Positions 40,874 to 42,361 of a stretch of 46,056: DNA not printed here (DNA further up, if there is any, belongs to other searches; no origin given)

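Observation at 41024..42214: LarC-type nickel-binding N-domain fused to a CsoR/RcnR-family fold, replacing the LarC2 CTP-binding domain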

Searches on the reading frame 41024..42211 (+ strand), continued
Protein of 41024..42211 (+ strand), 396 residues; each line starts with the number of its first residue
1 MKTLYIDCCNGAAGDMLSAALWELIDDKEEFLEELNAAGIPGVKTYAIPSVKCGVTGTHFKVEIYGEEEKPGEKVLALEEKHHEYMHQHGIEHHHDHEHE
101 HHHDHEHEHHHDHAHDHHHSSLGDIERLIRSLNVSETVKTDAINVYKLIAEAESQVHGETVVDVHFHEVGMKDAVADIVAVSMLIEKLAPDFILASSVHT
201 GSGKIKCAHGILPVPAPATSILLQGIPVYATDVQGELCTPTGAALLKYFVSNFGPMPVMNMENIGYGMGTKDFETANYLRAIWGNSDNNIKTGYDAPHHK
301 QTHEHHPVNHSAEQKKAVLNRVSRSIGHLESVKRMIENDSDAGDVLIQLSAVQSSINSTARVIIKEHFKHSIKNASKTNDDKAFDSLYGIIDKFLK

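Call 15: find_encoding_contigs(protein=P0049, flank=10000, max_places=2)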
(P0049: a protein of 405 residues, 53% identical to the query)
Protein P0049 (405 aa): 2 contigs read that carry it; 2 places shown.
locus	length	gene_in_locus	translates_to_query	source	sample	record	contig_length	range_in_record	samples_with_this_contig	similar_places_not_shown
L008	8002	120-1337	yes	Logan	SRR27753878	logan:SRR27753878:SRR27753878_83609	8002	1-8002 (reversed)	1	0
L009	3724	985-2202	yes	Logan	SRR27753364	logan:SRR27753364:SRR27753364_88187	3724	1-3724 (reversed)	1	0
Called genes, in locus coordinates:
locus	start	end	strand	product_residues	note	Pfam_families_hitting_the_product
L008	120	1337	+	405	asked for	PF01969:Ni_insertion, PF02583:Trns_repr_metal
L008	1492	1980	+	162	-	PF22381:Staph_reg_Sar_Rot, PF01047:MarR, PF12802:MarR_2, PF13601:HTH_34, PF13412:HTH_24 (faint), PF13463:HTH_27 (weak)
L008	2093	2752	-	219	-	PF03729:DUF308 (faint)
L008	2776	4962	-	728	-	-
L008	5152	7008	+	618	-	PF04464:Glyphos_transf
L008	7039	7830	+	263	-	PF01128:IspD, PF12804:NTP_transf_3, PF02348:CTP_transf_3 (weak)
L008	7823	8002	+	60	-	?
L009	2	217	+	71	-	?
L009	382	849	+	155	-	PF01741:MscL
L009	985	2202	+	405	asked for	PF01969:Ni_insertion, PF02583:Trns_repr_metal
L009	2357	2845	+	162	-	PF22381:Staph_reg_Sar_Rot, PF01047:MarR, PF12802:MarR_2, PF13601:HTH_34, PF13412:HTH_24 (faint), PF13463:HTH_27 (weak)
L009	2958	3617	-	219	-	PF03729:DUF308 (faint)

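Call 17: search_solved_structures(query=window:41024-42211:+, max_evalue=0.01, show_alignments=3)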
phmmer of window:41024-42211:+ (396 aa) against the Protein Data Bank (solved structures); distinct sequences matched with E-value up to 0.01: 13.
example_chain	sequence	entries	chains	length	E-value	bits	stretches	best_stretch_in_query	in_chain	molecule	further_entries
12bi_D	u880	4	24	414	1.4e-41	146.4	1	118-288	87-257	Pyridinium-3,5-bisthiocarboxylic acid mononucleotide nickel insertion protein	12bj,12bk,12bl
5fmn_A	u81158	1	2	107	4.3e-13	52.7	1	293-395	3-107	INRS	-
6ahx_A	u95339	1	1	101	2.1e-10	43.8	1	303-387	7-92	Putative cytosolic protein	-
2hh7_A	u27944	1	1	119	3.4e-08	36.6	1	313-375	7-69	Hypothetical protein CsoR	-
4m1p_A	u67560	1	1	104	2.2e-06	30.6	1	308-395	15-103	Copper-sensitive operon repressor (CsoR)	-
7mq1_A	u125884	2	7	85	4.4e-06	29.6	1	319-374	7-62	Copper-sensing transcriptional repressor csoR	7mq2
7mq3_A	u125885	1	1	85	1.1e-05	28.3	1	319-373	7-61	Copper-sensing transcriptional repressor csoR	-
5lcy_A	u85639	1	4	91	1.6e-05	27.8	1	309-384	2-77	Frmr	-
5lbm_A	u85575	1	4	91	2e-05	27.5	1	311-373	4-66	Transcriptional repressor FrmR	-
7ahw_AAA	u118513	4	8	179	2.1e-05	27.4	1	92-138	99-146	Uncharacterized protein | PA4063 from Pseudomonas aeruginosa | DUF2796 domain-containing protein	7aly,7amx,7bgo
4adz_A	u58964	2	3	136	3.2e-05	26.7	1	308-377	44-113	CSOR | COPPER SENSITIVE OPERON REPRESSOR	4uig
3aai_A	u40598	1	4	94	0.00014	24.6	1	315-380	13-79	Copper homeostasis operon regulatory protein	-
9iho_h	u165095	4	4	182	0.0003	23.5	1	96-141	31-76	NUSM subunit of mitochondrial NADH:ubiquinone oxidoreductase (Complex I)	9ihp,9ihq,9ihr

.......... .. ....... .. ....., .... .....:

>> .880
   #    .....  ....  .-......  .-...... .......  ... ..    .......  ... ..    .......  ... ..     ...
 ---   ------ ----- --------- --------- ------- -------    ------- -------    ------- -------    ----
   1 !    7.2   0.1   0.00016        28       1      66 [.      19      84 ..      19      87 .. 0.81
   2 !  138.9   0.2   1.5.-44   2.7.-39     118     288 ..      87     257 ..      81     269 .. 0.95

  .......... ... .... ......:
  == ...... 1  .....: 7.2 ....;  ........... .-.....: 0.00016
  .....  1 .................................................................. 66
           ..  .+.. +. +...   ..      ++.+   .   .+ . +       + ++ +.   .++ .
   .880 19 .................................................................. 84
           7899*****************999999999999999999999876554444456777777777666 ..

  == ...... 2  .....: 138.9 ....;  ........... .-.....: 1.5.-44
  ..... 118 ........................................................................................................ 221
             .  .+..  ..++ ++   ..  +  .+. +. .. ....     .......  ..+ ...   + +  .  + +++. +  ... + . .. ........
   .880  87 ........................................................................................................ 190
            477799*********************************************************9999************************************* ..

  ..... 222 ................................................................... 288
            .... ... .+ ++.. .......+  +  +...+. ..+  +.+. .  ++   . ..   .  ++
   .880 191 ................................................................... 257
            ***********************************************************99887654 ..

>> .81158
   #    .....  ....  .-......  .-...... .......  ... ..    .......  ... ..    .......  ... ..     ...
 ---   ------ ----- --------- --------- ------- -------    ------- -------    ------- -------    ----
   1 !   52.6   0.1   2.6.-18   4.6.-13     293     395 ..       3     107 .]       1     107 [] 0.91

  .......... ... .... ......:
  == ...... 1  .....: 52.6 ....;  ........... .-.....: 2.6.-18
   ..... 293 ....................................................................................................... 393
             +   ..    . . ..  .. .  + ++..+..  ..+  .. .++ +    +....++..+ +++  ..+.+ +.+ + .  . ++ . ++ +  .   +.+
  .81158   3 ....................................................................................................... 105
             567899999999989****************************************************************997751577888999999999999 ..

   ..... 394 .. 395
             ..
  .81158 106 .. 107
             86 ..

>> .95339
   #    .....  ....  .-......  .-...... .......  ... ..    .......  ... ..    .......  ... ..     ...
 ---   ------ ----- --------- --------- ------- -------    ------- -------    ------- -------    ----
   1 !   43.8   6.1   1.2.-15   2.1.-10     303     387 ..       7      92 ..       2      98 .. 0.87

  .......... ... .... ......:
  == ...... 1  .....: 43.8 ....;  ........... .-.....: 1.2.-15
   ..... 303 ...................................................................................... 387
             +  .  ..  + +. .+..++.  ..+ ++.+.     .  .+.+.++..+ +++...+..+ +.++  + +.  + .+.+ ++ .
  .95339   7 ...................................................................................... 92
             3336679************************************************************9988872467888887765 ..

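Call 49: predict_structure(alignment_id=A1)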
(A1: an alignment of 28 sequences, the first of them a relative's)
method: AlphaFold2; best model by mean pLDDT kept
length: 396 residues; sequences in the alignment: 28
mean_pLDDT: 77.5   pTM: 0.66
mean pLDDT of the five models: 77.5, 77.1, 76.9, 74.8, 61.5
residues with pLDDT >= 90: 135; 70-90: 157; 50-70: 52; < 50: 52
segments of 3 or more residues with pLDDT < 50: 78-117, 293-303
pLDDT, mean of each block of 10 residues (from residue 1): 93 95 96 95 93 90 81 54 35 29 31 43 89 98 94 75 58 91 98 92 74 81 83 84 96 87 94 84 85 42 56 80 84 90 77 78 78 78 70 61
secondary structure, 60 per line:
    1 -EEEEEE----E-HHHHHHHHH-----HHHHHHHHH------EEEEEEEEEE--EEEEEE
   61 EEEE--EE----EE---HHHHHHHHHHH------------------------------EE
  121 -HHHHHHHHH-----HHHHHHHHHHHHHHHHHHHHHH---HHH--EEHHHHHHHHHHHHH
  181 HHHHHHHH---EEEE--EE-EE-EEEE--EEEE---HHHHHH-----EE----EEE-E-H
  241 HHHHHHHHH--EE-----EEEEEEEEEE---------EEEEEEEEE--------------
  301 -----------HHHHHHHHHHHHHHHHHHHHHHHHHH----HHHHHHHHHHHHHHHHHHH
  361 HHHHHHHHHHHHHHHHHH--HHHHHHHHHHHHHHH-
elements in order: E2-7 H14-22 H28-36 E43-52 E55-64 H78-88 H122-130 H136-157 H168-188 E192-195 E204-207 E210-213 H217-222 E234-236 H240-249 E259-268 E278-286 H312-337 H342-378 H381-395

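Call 52: find_encoding_contigs(protein=P0090, flank=8000, max_places=2)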
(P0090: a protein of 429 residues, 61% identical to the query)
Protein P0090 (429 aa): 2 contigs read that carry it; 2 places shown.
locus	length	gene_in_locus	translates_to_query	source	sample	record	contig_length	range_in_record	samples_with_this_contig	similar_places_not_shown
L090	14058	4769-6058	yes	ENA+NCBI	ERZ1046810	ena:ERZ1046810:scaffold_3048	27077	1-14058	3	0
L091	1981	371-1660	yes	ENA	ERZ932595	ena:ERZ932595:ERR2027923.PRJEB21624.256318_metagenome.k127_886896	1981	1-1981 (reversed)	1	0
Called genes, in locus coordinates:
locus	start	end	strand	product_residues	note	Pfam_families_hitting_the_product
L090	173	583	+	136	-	PF00702:Hydrolase (weak), PF13419:HAD_2 (weak)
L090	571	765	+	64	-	PF13242:Hydrolase_like, PF13419:HAD_2 (weak)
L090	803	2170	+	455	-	PF01554:MatE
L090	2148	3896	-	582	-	PF00488:MutS_V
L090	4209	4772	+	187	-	PF09515:Thia_YuaJ (weak), PF12822:ECF_trnsprt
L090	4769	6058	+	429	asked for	PF01969:Ni_insertion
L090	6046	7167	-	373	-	PF13521:AAA_28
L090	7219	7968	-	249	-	-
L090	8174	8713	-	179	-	PF21349:RUBY_RBDX, PF02915:Rubrerythrin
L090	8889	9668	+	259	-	PF05221:AdoHcyase, PF00670:AdoHcyase_NAD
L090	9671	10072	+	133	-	PF00670:AdoHcyase_NAD, PF05221:AdoHcyase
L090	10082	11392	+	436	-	PF01979:Amidohydro_1, PF07969:Amidohydro_3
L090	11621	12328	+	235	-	PF00318:Ribosomal_S2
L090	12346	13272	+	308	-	PF25025:EF-Ts_N (weak), PF00889:EF_TS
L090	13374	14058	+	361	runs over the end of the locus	PF01008:IF-2B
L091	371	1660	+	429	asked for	PF01969:Ni_insertion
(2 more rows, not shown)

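Call 54: fold_search(model_id=the predicted structure, library=pdb)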
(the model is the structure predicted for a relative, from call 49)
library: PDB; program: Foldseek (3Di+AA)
matches with E <= 10: 291; with E <= 0.001: 0
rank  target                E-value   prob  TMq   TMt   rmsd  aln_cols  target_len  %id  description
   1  5fmn_A                2.1e-03  1.00  0.20  0.83   2.0        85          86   32  The nickel-responsive transcriptional regulator InrS (released 2017-02-01)
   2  5fmn_B                3.0e-03  1.00  0.19  0.77   5.5        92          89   28  The nickel-responsive transcriptional regulator InrS (released 2017-02-01)
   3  4m1p                  1.0e-02  1.00  0.20  0.70   3.1        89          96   22  Crystal structure of the copper-sensing repressor CsoR with Cu(I) from Geobacillus thermodenitrificans NG80-2 (released 2014-05-21)
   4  6ahx                  2.7e-02  1.00  0.14  0.85   1.6        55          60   38  Copper-Sensing Operon Regulator Protein (CsoRGz) (released 2019-10-23)
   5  7mq1_C                2.7e-02  1.00  0.19  0.81   1.9        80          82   29  C9A Streptococcus pneumoniae CstR in the reduced state, space group C2 (released 2022-03-09)
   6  2hh7                  2.7e-02  1.00  0.15  0.63   2.7        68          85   37  Crystal Structure of Cu(I) bound CsoR from Mycobacterium tuberculosis. (released 2006-12-05)
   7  7mq1_B                2.7e-02  1.00  0.15  0.64   4.3        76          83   32  C9A Streptococcus pneumoniae CstR in the reduced state, space group C2 (released 2022-03-09)
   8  7mq3                  3.6e-02  1.00  0.15  0.66   4.2        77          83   32  C9A N55A Streptococcus pneumoniae CstR in the reduced state (released 2022-03-09)
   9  7mq1_A                3.8e-02  1.00  0.18  0.80   2.0        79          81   29  C9A Streptococcus pneumoniae CstR in the reduced state, space group C2 (released 2022-03-09)
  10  4adz_A                4.4e-02  1.00  0.19  0.73   3.6        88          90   27  Crystal Structure of the apo form of a Copper-sensitive operon Regulator (CsoR) protein from Streptomyces lividans (released 2012-04-25)
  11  4uig                  7.3e-02  1.00  0.18  0.67   3.4        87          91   26  Structure of the copper sensitive operon repressor from Streptomyces lividans at pH6 (released 2015-09-09)
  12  7mq2_A                8.1e-02  1.00  0.14  0.72   6.9        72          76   33  C9A Streptococcus pneumoniae CstR in the reduced state, space group P21 (released 2022-03-09)
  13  5lbm_C                1.0e-01  1.00  0.17  0.63   5.3        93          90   22  The asymmetric tetrameric structure of the formaldehyde sensing transcriptional repressor FrmR from Escherichia coli (released 2016-12-21)
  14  5lcy_A                1.2e-01  1.00  0.16  0.68   1.3        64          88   31  Formaldehyde-Responsive Regulator FrmR E64H variant from Salmonella enterica serovar Typhimurium (released 2016-08-10)
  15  5lbm_A                1.3e-01  1.00  0.14  0.63   5.8        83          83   24  The asymmetric tetrameric structure of the formaldehyde sensing transcriptional repressor FrmR from Escherichia coli (released 2016-12-21)
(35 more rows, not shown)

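Call 60: list_cluster_members(proteins=[P0002, P0007, P0017, P0051, P0063, P0061, P0086, P0087, P0090, P0077])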
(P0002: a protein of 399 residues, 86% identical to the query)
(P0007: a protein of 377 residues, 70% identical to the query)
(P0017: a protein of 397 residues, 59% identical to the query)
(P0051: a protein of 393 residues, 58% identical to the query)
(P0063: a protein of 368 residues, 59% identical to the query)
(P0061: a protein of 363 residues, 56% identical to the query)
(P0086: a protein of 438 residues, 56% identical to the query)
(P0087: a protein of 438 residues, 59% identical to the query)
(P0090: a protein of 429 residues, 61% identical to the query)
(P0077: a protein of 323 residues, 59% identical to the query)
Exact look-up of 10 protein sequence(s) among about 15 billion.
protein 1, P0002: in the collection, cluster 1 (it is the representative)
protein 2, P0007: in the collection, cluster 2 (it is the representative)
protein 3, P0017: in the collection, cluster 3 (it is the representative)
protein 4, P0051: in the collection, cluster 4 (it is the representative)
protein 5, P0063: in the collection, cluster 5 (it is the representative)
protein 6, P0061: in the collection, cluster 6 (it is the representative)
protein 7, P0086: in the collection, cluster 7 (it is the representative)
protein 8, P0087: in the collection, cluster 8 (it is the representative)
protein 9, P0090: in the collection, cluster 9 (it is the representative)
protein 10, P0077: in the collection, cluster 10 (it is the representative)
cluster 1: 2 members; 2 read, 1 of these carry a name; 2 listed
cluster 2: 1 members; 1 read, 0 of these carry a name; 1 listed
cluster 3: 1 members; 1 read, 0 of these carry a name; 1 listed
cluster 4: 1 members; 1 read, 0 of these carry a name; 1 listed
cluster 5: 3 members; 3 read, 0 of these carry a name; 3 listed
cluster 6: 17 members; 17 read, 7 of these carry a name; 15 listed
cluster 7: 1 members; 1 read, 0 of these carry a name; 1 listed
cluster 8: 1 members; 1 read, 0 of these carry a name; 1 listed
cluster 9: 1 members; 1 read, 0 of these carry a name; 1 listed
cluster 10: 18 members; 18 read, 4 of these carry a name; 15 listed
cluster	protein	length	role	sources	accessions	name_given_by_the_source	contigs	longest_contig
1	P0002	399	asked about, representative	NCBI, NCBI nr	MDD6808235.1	MAG: DUF111 family protein [Oscillospiraceae bacterium] | DUF111 family protein [Oscillospiraceae bacterium]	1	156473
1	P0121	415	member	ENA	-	-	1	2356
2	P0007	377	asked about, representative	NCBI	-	-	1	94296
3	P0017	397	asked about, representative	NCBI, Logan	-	-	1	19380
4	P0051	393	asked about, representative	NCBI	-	-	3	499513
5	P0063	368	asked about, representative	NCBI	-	-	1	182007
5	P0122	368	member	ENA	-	-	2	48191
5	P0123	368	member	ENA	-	-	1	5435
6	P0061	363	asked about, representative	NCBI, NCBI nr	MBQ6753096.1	MAG: DUF111 family protein [Clostridia bacterium] | DUF111 family protein [Clostridia bacterium]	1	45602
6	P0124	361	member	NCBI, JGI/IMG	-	uncharacterized protein (TIGR00299 family) protein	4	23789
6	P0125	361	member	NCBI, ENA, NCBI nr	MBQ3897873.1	MAG: DUF111 family protein [Clostridia bacterium] | DUF111 family protein [Clostridia bacterium]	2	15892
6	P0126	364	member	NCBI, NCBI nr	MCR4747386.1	MAG: DUF111 family protein [Clostridiales bacterium] | DUF111 family protein [Clostridiales bacterium]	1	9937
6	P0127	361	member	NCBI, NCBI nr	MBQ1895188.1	MAG: DUF111 family protein [Clostridia bacterium] | DUF111 family protein [Clostridia bacterium]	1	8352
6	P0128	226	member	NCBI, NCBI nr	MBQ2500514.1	MAG: LarC family nickel insertion protein, partial [Clostridia bacterium] | LarC family nickel insertion protein [Clostridia bacterium]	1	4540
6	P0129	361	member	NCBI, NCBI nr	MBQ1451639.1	MAG: DUF111 family protein [Clostridia bacterium] | DUF111 family protein [Clostridia bacterium]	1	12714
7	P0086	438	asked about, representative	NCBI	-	-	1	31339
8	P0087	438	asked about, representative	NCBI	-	-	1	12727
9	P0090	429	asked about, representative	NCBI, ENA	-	-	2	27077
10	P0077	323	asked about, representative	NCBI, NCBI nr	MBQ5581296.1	MAG: LarC family nickel insertion protein [Clostridia bacterium] | LarC family nickel insertion protein [Clostridia bacterium]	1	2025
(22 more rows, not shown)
